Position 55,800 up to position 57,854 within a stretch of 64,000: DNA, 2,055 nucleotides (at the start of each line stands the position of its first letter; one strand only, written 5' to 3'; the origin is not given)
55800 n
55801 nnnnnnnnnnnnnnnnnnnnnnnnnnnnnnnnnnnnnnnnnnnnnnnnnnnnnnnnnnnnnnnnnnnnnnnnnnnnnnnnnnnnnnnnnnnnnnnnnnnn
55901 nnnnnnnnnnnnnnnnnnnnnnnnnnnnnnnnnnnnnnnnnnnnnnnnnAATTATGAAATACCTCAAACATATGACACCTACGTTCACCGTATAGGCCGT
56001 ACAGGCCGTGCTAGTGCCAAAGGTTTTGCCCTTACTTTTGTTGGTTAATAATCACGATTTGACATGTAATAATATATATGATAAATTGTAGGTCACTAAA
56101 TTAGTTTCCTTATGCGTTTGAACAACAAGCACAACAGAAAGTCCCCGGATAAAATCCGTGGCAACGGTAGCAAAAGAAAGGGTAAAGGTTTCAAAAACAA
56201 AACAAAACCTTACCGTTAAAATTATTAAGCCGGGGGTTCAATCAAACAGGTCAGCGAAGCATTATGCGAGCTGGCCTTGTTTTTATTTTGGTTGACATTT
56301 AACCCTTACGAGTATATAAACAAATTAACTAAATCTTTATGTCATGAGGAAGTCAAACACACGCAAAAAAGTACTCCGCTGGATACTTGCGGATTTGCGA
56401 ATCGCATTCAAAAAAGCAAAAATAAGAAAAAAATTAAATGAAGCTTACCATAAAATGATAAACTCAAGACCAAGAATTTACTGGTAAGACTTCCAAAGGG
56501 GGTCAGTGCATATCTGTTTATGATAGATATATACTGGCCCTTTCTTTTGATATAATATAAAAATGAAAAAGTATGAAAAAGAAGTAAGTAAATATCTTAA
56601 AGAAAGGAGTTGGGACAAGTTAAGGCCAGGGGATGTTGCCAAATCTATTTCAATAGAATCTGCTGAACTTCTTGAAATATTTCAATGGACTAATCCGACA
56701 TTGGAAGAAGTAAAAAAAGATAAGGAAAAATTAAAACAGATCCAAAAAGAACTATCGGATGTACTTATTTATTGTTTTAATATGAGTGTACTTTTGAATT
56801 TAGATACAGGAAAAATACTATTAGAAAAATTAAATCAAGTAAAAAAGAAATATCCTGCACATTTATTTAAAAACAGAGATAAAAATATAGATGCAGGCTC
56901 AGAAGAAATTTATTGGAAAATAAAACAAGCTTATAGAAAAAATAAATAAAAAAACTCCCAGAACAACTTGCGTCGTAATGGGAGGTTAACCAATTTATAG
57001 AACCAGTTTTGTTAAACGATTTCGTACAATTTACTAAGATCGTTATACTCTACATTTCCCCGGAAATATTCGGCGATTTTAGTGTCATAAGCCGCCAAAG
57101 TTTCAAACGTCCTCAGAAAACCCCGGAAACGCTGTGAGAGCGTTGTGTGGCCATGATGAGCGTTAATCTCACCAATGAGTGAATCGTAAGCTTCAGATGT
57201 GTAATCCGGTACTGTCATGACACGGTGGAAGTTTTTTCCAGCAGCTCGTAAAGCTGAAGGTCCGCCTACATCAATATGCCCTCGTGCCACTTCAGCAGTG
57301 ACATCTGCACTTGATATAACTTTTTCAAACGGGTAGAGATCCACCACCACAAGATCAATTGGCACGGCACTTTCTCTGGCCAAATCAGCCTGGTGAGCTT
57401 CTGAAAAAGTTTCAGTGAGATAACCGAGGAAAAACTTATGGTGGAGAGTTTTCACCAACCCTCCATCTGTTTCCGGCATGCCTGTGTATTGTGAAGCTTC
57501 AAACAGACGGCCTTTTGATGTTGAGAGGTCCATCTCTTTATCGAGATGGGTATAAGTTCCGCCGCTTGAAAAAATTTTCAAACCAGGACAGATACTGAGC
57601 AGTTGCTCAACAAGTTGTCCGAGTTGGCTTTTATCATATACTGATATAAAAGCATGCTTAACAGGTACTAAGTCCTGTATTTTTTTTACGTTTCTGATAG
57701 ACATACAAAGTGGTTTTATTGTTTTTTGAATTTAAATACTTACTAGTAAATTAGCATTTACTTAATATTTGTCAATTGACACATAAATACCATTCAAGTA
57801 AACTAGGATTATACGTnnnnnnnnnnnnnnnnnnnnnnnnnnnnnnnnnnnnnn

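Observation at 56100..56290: Highly structured ~180-nt element containing a 35-aa ultra-basic micro-ORF and ending in an intrinsic terminator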

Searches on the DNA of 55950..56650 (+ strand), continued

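Call 96: search_with_rna_model(model_id=R1, source=L116, max_evalue=1, filters=off, show_alignments=1)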
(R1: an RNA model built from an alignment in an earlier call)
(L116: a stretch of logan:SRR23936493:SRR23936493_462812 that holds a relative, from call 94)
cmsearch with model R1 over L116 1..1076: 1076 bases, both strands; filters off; matches with E-value up to 1: 5.
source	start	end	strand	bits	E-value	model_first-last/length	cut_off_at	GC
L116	198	374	+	18.9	0.00022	1-197/197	no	0.42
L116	45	157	+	16.4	0.00082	1-197/197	no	0.41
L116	106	211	-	8.8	0.044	1-197/197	no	0.32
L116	585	691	+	3.2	0.81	1-197/197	no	0.36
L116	1005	1042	-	2.9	0.95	1-197/197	no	0.26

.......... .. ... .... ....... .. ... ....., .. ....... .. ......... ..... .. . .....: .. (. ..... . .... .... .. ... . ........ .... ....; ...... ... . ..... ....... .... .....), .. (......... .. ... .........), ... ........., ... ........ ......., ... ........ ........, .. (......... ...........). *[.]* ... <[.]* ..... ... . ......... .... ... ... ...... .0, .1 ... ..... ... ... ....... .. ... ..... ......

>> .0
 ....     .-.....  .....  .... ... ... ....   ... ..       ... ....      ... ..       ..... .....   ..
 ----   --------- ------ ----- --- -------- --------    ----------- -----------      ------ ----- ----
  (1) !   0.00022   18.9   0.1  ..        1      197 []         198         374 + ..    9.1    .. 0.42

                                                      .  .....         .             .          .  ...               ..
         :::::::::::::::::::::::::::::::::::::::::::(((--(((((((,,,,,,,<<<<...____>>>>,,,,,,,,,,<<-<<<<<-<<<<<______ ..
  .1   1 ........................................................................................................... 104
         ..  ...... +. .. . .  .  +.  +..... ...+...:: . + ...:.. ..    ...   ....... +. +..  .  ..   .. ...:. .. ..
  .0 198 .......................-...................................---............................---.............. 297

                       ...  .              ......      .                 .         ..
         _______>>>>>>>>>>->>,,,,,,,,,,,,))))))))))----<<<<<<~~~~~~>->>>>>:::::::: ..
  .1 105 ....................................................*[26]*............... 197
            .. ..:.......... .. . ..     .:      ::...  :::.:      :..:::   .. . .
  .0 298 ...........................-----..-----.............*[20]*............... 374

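Call 107: search_with_rna_model(model_id=R1, sources=[window, L108, L086, L112, L116], max_evalue=0.0005, filters=off, make_alignment=true)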
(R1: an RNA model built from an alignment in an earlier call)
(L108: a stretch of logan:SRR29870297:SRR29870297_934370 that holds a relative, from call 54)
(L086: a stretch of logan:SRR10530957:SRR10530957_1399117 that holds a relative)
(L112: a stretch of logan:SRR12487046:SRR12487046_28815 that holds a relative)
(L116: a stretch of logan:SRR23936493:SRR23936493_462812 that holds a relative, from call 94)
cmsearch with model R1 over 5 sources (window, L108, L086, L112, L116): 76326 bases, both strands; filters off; matches with E-value up to 0.0005: 4.
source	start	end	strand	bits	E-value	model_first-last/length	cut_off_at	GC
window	56094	56290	+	252.6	1.7e-55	1-197/197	no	0.4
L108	529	725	+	248.7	1.3e-54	1-197/197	no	0.4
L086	1539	1730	+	235.5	1.3e-51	1-197/197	no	0.4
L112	2358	2540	+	51.4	6.9e-10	1-197/197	no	0.43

Alignment A11: 4 matches aligned to the model, 204 columns, each read 5' to 3' on its own strand. Consensus structure (alignment columns), stored with it:
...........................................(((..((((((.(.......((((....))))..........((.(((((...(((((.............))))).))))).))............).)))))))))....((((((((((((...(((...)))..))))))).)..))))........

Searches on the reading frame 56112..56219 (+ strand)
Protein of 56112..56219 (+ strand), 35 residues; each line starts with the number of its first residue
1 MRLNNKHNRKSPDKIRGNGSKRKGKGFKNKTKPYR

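Call 10: search_protein_families(library=pfam, proteins=[window:56112-56219:+], max_evalue=0.1)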
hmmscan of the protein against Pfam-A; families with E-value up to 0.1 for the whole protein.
window:56112-56219:+ (35 aa): 0 families

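Call 34: search_solved_structures(query=window:56112-56216:+, max_evalue=10)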
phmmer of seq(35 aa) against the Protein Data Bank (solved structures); distinct sequences matched with E-value up to 10: 0.

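Call 52: list_cluster_members(proteins=[window:56112-56216:+, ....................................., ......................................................, window:56344-56484:+, window:56158-56292:+, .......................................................])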
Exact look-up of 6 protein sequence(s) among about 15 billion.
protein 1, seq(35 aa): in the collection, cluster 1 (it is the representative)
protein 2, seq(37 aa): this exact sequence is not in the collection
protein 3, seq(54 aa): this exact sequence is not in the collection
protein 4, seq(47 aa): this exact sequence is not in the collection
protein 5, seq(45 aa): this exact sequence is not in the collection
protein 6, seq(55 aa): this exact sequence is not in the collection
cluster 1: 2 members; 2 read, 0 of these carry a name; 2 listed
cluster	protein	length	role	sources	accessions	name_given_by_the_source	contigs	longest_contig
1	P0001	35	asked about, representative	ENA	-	-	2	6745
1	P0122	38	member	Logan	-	-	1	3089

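Call 54: find_encoding_contigs(protein=P0122, flank=3000, max_places=5)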
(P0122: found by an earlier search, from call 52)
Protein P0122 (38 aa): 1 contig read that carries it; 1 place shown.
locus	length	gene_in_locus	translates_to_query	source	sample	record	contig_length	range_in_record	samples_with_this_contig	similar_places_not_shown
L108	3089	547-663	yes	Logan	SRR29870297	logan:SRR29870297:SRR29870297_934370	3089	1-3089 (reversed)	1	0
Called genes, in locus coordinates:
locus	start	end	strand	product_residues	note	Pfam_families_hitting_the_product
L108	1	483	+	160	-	?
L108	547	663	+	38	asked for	-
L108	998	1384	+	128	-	PF12643:MazG-like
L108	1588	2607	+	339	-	PF02423:OCD_Mu_crystall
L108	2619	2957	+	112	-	PF01588:tRNA_bind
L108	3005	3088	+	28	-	?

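Call 69: search_solved_structures(query=A7, max_evalue=10)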
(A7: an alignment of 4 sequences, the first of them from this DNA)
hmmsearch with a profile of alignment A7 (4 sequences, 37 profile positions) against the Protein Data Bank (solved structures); distinct sequences matched with E-value up to 10: 1.
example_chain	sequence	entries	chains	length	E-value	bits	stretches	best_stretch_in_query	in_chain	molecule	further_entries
7l6z_A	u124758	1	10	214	0.46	14.3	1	19-34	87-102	Peptidyl-prolyl cis-trans isomerase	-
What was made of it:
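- Closest known: Very small basic ribosome-associated proteins. Different: No sequence similarity to any chain in the PDB, ribosome entries included, at E<=10 (calls 34, 69).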

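Call 92: search_protein_representatives(alignment_id=A9)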
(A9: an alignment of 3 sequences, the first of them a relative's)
Query: 3 sequences, 38 profile positions. Proteins with E-value up to 0.001 (for the whole library): 4; up to 1e-10: 2; up to 1e-30: 0. The best 4 are listed.
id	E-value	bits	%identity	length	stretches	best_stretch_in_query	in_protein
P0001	1.9e-18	82.7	-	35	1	1-35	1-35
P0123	9.2e-14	67.7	-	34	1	1-38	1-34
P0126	9.3e-10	54.9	-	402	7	12-28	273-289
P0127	1.2e-09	54.5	-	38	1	1-38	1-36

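Call 94: find_encoding_contigs(protein=P0127, flank=4000, max_places=4)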
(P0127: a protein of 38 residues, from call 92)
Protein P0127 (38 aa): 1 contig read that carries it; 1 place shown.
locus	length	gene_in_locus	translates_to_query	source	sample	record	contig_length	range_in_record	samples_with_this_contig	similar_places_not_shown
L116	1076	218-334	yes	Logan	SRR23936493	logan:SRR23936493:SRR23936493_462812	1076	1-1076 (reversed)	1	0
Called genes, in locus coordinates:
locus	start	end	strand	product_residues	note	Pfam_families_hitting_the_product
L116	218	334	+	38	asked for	-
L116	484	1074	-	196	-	?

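Call 105: predict_structure(alignment_id=A9)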
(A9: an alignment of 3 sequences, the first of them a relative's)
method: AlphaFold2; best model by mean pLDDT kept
length: 38 residues; sequences in the alignment: 3
mean_pLDDT: 62.4   pTM: 0.12
mean pLDDT of the five models: 62.4, 61.9, 60.7, 60.1, 59.9
residues with pLDDT >= 90: 0; 70-90: 1; 50-70: 37; < 50: 0
segments of 3 or more residues with pLDDT < 50: none
pLDDT, mean of each block of 10 residues (from residue 1): 60 58 63 69
secondary structure: DSSP gave nothing for this model
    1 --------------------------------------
elements in order:
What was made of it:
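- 56112..56219 (+): ORF1, 35 codons plus stop: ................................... (14 K/R, 1 acidic residue). In the relatives the TAA at 56217-19 is a sense codon (AAA or GAA). In the three closer ones (L108, L086, L112) the ORF ends at the position of the next in-frame TAA, 56226-28; in L116 it runs two codons further to TAG. AlphaFold predicts no secondary structure, mean pLDDT 62 (call 105).
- AlphaFold gives no secondary structure, pLDDT 62 (call 105).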

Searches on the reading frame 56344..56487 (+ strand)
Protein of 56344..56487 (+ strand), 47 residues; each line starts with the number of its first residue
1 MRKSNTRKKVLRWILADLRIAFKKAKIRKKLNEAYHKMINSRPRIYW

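Call 10: search_protein_families(library=pfam, proteins=[window:56344-56487:+], max_evalue=0.1)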
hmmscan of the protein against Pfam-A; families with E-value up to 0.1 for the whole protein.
window:56344-56487:+ (47 aa): 0 families

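Call 19: find_homologous_proteins(query=window:56344-56484:+, max_evalue=10)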
Query seq(47 aa): no candidate shares three 5-residue words with the query. No homologue found.
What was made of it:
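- Tried and rejected: The 47-aa ORF2 finds nothing (call 19).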

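Call 33: search_solved_structures(query=window:56344-56484:+, max_evalue=10)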
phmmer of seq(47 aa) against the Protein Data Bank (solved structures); distinct sequences matched with E-value up to 10: 1.
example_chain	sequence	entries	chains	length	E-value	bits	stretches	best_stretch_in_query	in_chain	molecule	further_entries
1wtd_A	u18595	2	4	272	0.41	14.6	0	29-45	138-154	EcoO109IR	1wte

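Call 36: find_related_loci(query=A2, collection=viral_contigs, flank=3000)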
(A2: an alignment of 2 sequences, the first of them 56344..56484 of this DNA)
Query A2 (47 aa) in viral_contigs; peptide patterns used: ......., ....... (x = any residue, [..] = any of these).
114 stretches matched a pattern, but none encodes a relative of the query by tblastn (E <= 1e-3).

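Call 70: search_solved_structures(query=A8, max_evalue=10)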
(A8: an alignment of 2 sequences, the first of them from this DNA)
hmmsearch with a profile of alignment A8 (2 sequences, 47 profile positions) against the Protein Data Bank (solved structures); distinct sequences matched with E-value up to 10: 0.

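Call 71: search_protein_families(library=ncbifam, proteins=[window:56344-56484:+], max_evalue=10)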
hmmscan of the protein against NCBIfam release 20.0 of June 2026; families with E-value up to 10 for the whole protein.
seq(47 aa): 0 families

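Call 99: predict_structure(protein=window:56344-56484:+)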
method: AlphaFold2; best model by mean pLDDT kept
length: 47 residues; sequences in the alignment: 1
mean_pLDDT: 81.7   pTM: 0.39
mean pLDDT of the five models: 81.7, 77.7, 76.1, 73.6, 71.0
residues with pLDDT >= 90: 21; 70-90: 15; 50-70: 11; < 50: 0
segments of 3 or more residues with pLDDT < 50: none
pLDDT, mean of each block of 10 residues (from residue 1): 76 92 91 83 59
secondary structure, 60 per line:
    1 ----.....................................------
elements in order: H5-41

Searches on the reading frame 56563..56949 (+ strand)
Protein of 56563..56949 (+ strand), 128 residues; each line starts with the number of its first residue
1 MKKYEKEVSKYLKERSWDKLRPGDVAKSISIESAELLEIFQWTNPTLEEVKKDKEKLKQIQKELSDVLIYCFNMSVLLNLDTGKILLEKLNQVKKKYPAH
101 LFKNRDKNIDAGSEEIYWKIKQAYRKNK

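Call 10: search_protein_families(library=pfam, proteins=[window:56563-56949:+], max_evalue=0.1)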
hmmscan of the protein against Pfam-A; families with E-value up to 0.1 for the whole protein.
window:56563-56949:+ (128 aa): 2 families
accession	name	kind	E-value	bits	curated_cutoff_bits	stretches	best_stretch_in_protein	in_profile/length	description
PF12643.12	MazG-like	-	6e-11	42.9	27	1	28-104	2-77/85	MazG-like family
PF03819.22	MazG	-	0.0092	16.7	22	1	48-96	19-65/74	MazG nucleotide pyrophosphohydrolase domain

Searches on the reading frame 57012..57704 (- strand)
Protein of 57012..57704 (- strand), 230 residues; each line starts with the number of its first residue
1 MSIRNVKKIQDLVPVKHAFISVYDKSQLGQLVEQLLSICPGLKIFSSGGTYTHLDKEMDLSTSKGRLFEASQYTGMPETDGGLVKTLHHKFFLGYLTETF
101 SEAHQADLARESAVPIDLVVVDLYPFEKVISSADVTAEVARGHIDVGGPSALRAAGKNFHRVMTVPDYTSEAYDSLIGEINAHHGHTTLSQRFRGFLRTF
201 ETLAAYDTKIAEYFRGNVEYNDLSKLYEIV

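Call 10: search_protein_families(library=pfam, proteins=[window:57012-57704:-], max_evalue=0.1)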
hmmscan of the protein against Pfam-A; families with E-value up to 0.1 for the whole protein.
window:57012-57704:- (230 aa): 2 families
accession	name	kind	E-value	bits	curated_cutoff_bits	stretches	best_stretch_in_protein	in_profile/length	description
PF01808.24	AICARFT_IMPCHas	-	4.4e-08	33.4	25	1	155-219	1-62/311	AICARFT/IMPCHase bienzyme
PF02142.27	MGS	-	0.0041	17.7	24.1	1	41-149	13-93/94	MGS-like domain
